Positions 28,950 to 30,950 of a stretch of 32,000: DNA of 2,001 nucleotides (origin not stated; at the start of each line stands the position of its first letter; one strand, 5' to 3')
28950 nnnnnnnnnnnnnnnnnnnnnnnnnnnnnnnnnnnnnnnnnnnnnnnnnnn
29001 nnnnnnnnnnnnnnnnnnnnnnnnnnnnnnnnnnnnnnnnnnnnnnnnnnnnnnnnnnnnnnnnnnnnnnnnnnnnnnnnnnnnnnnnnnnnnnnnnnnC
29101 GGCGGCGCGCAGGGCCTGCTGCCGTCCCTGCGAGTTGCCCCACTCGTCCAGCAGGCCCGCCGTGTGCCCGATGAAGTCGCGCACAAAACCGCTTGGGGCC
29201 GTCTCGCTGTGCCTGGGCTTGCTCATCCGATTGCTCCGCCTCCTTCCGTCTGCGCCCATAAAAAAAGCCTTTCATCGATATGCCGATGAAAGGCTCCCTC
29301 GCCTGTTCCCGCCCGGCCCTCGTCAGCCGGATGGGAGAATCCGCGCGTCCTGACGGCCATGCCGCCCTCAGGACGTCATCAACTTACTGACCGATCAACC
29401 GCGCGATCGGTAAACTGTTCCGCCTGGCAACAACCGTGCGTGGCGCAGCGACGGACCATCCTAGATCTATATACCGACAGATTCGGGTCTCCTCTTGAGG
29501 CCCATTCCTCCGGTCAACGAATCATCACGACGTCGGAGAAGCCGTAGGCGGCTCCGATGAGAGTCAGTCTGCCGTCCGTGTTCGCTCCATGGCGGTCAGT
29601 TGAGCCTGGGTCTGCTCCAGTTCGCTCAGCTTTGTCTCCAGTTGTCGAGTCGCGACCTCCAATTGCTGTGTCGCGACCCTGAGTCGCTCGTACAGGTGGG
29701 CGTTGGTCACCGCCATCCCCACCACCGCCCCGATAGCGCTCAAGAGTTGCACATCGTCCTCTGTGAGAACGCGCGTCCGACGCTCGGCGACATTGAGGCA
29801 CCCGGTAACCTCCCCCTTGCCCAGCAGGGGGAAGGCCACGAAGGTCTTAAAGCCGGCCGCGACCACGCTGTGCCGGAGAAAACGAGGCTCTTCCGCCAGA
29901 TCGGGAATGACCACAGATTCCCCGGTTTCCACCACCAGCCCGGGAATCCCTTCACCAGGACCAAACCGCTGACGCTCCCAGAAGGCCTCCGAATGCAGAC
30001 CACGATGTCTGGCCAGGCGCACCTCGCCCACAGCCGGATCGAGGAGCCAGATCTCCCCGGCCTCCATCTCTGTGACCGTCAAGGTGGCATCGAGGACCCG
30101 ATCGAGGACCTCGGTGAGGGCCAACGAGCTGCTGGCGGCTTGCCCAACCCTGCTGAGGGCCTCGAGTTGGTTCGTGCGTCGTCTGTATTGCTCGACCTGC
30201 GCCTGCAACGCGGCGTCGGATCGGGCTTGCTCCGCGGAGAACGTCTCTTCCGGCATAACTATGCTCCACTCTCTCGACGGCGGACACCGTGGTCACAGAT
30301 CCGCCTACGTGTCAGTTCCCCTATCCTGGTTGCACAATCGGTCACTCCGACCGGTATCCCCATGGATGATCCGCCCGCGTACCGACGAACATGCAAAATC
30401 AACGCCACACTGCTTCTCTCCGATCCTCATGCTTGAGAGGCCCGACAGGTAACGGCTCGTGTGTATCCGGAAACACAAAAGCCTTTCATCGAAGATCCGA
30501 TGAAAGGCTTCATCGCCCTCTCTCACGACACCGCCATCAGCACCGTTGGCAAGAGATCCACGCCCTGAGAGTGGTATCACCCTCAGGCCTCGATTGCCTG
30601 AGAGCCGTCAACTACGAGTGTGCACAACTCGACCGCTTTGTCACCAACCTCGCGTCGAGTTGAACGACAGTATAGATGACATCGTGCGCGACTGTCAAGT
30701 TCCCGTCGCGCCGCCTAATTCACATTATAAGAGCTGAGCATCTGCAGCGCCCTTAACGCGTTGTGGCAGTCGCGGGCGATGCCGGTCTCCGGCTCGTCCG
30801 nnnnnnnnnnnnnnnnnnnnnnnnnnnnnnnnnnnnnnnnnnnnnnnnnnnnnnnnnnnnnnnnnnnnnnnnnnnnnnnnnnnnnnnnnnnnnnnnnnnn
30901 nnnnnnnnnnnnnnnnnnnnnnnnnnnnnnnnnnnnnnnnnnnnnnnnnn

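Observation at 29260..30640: Two homologous structured RNA elements ending in terminators with an identical 12-bp stem, placed in front of signalling genes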

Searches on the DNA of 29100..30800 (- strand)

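Call 7: search_rna_families(source=window, start=29100, end=30800, threshold=evalue, max_evalue=10)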
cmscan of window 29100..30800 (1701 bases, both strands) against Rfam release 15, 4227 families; matches with E-value up to 10: 6.
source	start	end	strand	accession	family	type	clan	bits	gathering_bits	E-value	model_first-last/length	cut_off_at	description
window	29788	29855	-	RF04240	mir-4716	Gene; miRNA;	-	17.2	76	3.4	1-84/84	no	mir-4716 microRNA precursor family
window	30457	30526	-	RF00910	mir-873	Gene; miRNA;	-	16.3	95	4.1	1-77/77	no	mir-873 microRNA precursor family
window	29100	29295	+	RF01683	P6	Gene; sRNA;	-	16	50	0.13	316-510/510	5'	Pseudomonas sRNA P6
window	30494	30544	-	RF01127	sR42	Gene; snRNA; snoRNA; CD-box;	-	14.9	38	1.4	1-63/63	no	Small nucleolar RNA sR42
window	29620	29730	-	RF02916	atpB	Cis-reg;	-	14.8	37.4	2.2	1-128/128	no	atpB RNA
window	30015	30116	-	RF02648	Cis90_sRNA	Gene; sRNA;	-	13.7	50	1.5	1-237/237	no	Ruegeria cis90 sRNA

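Call 37: build_rna_model(alignment_id=A3, structure=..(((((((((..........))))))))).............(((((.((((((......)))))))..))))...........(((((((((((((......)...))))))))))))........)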
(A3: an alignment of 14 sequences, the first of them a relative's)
Model R1 built from alignment A3 (14 sequences, 128 columns); structure: as given.
model positions 119; base pairs 33; branch points 2; effective number of sequences 2.07; information 0.59 bits per position. Calibrated on 0.2 Mb of random sequence (short: E-values are rough).
structure used (alignment columns):
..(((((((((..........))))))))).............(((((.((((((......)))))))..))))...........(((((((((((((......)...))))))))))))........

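Call 38: search_with_rna_model(model_id=R1, sources=[window, L001, L007, L008, L010, L018, L040, L120, L125, L126, L127, L128, L002, L011, L012, L013, L014, L015, L016], max_evalue=1)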
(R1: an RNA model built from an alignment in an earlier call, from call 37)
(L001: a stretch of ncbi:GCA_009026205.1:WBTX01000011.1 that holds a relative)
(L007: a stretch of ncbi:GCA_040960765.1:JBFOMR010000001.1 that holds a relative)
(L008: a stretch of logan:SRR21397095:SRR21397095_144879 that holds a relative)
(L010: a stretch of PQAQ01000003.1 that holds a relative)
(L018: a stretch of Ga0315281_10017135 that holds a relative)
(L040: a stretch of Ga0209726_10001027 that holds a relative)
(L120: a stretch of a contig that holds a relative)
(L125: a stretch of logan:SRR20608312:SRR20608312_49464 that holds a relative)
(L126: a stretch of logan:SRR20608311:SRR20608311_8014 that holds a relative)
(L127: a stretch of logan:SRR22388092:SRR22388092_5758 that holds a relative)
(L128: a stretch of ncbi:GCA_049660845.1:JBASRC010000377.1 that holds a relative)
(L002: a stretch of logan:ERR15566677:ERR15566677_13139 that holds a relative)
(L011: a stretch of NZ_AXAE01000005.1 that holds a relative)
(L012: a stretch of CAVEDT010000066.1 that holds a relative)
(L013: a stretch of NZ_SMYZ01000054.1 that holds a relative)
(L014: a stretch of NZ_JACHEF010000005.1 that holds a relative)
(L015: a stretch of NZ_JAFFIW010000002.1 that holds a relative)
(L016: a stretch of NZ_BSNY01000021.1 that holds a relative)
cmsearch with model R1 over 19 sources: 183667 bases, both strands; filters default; matches with E-value up to 1: 77.
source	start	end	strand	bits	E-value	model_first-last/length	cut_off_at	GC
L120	1231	1349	+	120.3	6.5e-29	1-119/119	no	0.58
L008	168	286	-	120.2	6.8e-29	1-119/119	no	0.63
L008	3237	3355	+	119.7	9.3e-29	1-119/119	no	0.57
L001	7450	7566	-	114.8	1.7e-27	1-119/119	no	0.54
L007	6414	6530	-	112.4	7.2e-27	1-119/119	no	0.57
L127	1190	1306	-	111.9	9.8e-27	1-119/119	no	0.55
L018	4158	4277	+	108.3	8.2e-26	1-119/119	no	0.61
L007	9853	9970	+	108.2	8.6e-26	1-119/119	no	0.63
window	30472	30590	-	106.7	2.1e-25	1-119/119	no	0.55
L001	9667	9785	+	106.7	2.1e-25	1-119/119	no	0.55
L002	1818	1936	+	106.7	2.1e-25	1-119/119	no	0.55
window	29258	29375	-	106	3.3e-25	1-119/119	no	0.62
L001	10882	10999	+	106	3.3e-25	1-119/119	no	0.62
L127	4209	4327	+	101.5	4.6e-24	1-119/119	no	0.59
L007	8641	8759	+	99.4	1.6e-23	1-119/119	no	0.56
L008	582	699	+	88.7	9.5e-21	1-119/119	no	0.63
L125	1094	1210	-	87.2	2.3e-20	1-119/119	no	0.57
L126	784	900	-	87.2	2.3e-20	1-119/119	no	0.57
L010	576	693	+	81.3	7.5e-19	1-119/119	no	0.58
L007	6814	6935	+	77.4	7.5e-18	1-119/119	no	0.54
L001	7850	7971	+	75.5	2.4e-17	1-119/119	no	0.54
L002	1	122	+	75.5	2.4e-17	1-119/119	no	0.54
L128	1094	1212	-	73.7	7e-17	1-119/119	no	0.5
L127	1604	1721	+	73.4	8.6e-17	1-119/119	no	0.62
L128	1693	1812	+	66.8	4.3e-15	1-119/119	no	0.49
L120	824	940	-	65.7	7.9e-15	1-119/119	no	0.56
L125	3330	3447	+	61.5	1e-13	1-119/119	no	0.57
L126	3020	3137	+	61.5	1e-13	1-119/119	no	0.57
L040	924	1032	-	57.8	8.8e-13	1-119/119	no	0.5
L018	3336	3456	-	57.5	1.1e-12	1-119/119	no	0.52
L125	1587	1689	+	57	1.5e-12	1-119/119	no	0.62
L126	1277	1379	+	57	1.5e-12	1-119/119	no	0.62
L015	1705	1820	-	40.6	2.4e-08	1-119/119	no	0.59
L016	2070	2184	-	33.8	1.4e-06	1-119/119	no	0.58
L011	5785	5898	+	32.4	3.2e-06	1-119/119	no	0.61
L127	1197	1228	+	31.9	4.2e-06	81-112/119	no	0.41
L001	7457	7488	+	31.8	4.7e-06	81-112/119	no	0.41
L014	4633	4711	-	31.1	7e-06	1-119/119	no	0.63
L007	6421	6452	+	30.8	8.3e-06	81-112/119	no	0.44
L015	1620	1750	+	30.3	1.1e-05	1-119/119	no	0.6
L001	9747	9778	-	30.2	1.2e-05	81-112/119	no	0.44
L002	1898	1929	-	30.2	1.2e-05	81-112/119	no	0.44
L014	4582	4678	+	30.1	1.3e-05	1-119/119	no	0.65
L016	1996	2115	+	30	1.3e-05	1-119/119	no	0.68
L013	7032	7144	+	29.9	1.4e-05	1-119/119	no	0.63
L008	3317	3348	-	29.1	2.2e-05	81-112/119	no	0.47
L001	10962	10991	-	28.4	3.5e-05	82-111/119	no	0.47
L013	7099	7216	-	27.7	5.3e-05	1-119/119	no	0.6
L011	5860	5891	-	27.5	5.8e-05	81-112/119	no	0.59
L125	1101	1132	+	27.5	5.9e-05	81-112/119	no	0.53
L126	791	822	+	27.5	5.9e-05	81-112/119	no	0.53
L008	661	692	-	26.8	8.8e-05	81-112/119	no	0.5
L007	8721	8752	-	26.2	0.00012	81-112/119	no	0.41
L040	931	962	+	26.2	0.00012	81-112/119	no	0.41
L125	3410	3439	-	26.2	0.00013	82-111/119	no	0.5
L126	3100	3129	-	26.2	0.00013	82-111/119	no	0.5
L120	1311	1346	-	26.2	0.00013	77-112/119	no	0.44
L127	4292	4317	-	24.7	0.0003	84-109/119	no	0.42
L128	1102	1131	+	24.4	0.00038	82-111/119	no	0.47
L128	1776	1803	-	24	0.00049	83-110/119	no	0.57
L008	175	206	+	23.9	0.00049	81-112/119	no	0.5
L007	9933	9962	-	23.4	0.00069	82-111/119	no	0.5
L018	4240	4269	-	21.5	0.0021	82-111/119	no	0.53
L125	1651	1682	-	20.7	0.0033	81-112/119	no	0.56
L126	1341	1372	-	20.7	0.0033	81-112/119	no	0.56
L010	656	685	-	20.4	0.0041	82-111/119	no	0.57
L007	17895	18001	-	19.3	0.0079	1-119/119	no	0.64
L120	833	860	+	15.6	0.071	83-110/119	no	0.5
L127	1683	1714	-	15.4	0.08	81-112/119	no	0.44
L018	3346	3371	+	13.9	0.19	84-109/119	no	0.5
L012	5497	5524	+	13.7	0.21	83-110/119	no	0.57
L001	7930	7964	-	11.5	0.78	81-112/119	no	0.51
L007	6894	6928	-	11.5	0.78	81-112/119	no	0.51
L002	81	115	-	11.5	0.78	81-112/119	no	0.51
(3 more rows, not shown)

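Call 43: search_with_rna_model(model_id=R1, sources=[L001, L007, L008, L010, L018, L040, L120, L125, L127, L128, L129, L130, L131, L132], max_evalue=1e-8, make_alignment=true)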
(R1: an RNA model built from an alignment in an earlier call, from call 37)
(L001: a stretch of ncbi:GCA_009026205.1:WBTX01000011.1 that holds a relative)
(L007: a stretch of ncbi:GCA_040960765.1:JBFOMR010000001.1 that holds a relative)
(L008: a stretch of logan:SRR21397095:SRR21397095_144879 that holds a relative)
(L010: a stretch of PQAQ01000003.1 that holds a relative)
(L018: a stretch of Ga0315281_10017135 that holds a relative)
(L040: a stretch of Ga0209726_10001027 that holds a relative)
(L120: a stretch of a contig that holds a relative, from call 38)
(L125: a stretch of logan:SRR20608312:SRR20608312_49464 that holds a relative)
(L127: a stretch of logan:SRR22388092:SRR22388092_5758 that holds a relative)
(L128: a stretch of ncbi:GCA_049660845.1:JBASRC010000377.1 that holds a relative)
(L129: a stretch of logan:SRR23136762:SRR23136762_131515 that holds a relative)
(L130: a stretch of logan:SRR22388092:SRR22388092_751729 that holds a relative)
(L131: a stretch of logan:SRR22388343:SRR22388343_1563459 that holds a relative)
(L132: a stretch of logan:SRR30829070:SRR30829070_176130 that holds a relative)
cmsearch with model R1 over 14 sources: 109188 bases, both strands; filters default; matches with E-value up to 1e-8: 32.
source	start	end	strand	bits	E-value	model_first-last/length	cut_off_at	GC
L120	1231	1349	+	120.3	3.9e-29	1-119/119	no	0.58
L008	168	286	-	120.2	4e-29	1-119/119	no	0.63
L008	3237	3355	+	119.7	5.5e-29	1-119/119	no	0.57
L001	7450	7566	-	114.8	1e-27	1-119/119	no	0.54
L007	6414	6530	-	112.4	4.3e-27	1-119/119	no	0.57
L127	1190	1306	-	111.9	5.8e-27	1-119/119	no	0.55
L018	4158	4277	+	108.3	4.9e-26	1-119/119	no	0.61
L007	9853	9970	+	108.2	5.1e-26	1-119/119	no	0.63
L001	9667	9785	+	106.7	1.2e-25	1-119/119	no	0.55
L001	10882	10999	+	106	2e-25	1-119/119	no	0.62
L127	4209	4327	+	101.5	2.8e-24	1-119/119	no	0.59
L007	8641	8759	+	99.4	9.4e-24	1-119/119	no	0.56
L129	1728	1841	-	92.1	7.6e-22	1-119/119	no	0.53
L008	582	699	+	88.7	5.6e-21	1-119/119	no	0.63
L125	1094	1210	-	87.2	1.4e-20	1-119/119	no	0.57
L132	15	133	+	85.1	4.8e-20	1-119/119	no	0.58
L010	576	693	+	81.3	4.5e-19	1-119/119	no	0.58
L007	6814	6935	+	77.4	4.5e-18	1-119/119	no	0.54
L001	7850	7971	+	75.5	1.4e-17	1-119/119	no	0.54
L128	1094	1212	-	73.7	4.1e-17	1-119/119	no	0.5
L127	1604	1721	+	73.4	5.1e-17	1-119/119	no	0.62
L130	1019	1137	-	73.1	6e-17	1-119/119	no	0.52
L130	1618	1737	+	70.5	2.8e-16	1-119/119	no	0.47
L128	1693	1812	+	66.8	2.6e-15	1-119/119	no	0.49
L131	1745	1862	+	66.5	3.1e-15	1-119/119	no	0.57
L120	824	940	-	65.7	4.7e-15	1-119/119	no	0.56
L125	3330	3447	+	61.5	6e-14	1-119/119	no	0.57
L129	2166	2282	+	60.6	1e-13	1-119/119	no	0.54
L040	924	1032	-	57.8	5.2e-13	1-119/119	no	0.5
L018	3336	3456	-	57.5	6.4e-13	1-119/119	no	0.52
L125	1587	1689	+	57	8.6e-13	1-119/119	no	0.62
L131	1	114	+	52.8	1e-11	1-119/119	no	0.52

Alignment A4: 32 matches aligned to the model, 144 columns, each read 5' to 3' on its own strand. Consensus structure (alignment columns), stored with it:
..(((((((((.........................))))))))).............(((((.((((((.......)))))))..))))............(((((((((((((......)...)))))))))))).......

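Call 75: search_with_rna_model(model_id=R2, sources=[L111, L112, L113, L114, L115, L116, L117, L118, L119, L120, L121, L122, L123, L124, L125, L127, L128, L129, L130, L131, L132, L010], max_evalue=0.1)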
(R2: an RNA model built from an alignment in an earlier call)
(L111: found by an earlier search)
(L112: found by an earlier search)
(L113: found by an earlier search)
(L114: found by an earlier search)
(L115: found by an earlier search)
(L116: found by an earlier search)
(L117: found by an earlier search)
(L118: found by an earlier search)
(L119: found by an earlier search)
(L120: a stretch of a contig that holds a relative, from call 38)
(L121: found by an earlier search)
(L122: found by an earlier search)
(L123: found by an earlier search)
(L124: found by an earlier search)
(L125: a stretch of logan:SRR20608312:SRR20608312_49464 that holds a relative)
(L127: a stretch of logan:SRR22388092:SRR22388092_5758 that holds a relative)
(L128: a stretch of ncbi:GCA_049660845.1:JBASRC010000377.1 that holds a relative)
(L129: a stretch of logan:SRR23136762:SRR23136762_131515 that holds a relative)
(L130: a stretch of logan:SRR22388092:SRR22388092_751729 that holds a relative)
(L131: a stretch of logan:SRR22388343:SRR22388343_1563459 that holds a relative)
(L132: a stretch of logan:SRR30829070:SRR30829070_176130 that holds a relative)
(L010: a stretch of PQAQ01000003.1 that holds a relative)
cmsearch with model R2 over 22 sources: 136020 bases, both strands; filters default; matches with E-value up to 0.1: 19.
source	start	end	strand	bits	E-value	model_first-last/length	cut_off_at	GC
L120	1269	1320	+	73.1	3.8e-15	1-52/52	no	0.65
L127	4247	4298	+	68.1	5.7e-14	1-52/52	no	0.65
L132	53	104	+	66.7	1.2e-13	1-52/52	no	0.62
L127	1641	1692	+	64.3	4.4e-13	1-52/52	no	0.69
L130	1048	1100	-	63.3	7.7e-13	1-52/52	no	0.66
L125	1123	1174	-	62.9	9.2e-13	1-52/52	no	0.65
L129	1757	1808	-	62.3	1.3e-12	1-52/52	no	0.6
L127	1219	1270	-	62.1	1.5e-12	1-52/52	no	0.62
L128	1123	1175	-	59.9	4.6e-12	1-52/52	no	0.68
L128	1731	1783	+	59.2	6.9e-12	1-52/52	no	0.62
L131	1781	1833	+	58.5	9.8e-12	1-52/52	no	0.7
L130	1656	1708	+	57.8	1.5e-11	1-52/52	no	0.6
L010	614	664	+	55.9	4e-11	1-52/52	no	0.65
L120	853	904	-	55.7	4.6e-11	1-52/52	no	0.71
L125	1607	1660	+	55.4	5.3e-11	1-52/52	no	0.72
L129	2202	2253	+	31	2.7e-05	1-52/52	no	0.56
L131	38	85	+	27.6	0.00017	1-52/52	no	0.54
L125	3367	3418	+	20.3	0.0087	1-52/52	no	0.6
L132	2585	2614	+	20.1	0.0094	1-30/52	3'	0.63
